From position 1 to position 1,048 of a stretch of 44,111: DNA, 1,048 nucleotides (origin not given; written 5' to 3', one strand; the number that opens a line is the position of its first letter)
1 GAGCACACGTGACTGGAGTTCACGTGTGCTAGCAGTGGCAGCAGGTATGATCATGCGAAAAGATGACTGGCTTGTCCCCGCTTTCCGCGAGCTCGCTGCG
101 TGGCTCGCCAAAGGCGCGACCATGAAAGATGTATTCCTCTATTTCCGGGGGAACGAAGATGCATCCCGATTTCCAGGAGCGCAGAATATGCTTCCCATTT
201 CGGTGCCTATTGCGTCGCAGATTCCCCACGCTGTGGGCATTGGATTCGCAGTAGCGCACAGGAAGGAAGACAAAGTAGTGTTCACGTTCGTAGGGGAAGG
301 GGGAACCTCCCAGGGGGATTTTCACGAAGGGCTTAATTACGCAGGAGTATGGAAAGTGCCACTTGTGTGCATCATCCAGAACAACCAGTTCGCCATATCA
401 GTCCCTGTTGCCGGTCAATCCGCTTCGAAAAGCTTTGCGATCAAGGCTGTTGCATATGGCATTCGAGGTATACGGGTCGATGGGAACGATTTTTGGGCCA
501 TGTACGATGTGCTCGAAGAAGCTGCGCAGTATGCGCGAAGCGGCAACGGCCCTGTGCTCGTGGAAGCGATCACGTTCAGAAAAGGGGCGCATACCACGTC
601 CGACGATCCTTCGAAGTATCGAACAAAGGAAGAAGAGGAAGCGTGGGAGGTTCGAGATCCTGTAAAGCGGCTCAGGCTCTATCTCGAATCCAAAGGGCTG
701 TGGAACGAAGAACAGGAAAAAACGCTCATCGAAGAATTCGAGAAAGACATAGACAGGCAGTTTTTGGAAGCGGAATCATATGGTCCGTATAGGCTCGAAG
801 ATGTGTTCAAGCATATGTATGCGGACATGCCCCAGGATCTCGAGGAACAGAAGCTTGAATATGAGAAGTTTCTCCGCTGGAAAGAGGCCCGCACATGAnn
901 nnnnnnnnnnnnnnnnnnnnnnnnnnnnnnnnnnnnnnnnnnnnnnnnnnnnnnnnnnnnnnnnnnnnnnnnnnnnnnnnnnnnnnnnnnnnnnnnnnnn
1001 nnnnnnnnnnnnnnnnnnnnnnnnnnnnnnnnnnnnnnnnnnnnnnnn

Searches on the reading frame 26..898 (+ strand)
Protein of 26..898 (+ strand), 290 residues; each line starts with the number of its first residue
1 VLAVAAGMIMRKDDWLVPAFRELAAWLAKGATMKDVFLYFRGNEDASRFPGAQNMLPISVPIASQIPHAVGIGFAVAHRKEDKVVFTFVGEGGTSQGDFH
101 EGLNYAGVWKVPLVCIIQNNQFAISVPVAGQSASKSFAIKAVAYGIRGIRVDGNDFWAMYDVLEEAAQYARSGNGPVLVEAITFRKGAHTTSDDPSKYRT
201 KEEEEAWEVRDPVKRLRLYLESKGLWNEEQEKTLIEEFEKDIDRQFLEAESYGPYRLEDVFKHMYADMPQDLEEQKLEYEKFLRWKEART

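Call 9: search_protein_families(library=pfam, proteins=[window:26-898:+])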
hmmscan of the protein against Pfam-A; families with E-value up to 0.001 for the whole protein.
window:26-898:+ (290 aa): 3 families
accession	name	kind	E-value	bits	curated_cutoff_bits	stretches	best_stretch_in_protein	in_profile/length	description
PF00676.26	E1_dh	-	1.7e-76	257.5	22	1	3-253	36-295/300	Dehydrogenase E1 component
PF13292.11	DXP_synthase_N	-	1.6e-06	28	21.2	1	65-132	116-183/274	1-deoxy-D-xylulose-5-phosphate synthase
PF02775.26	TPP_enzyme_C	-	0.0002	21.6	21.9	0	64-180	32-150/151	Thiamine pyrophosphate enzyme, C-terminal TPP binding domain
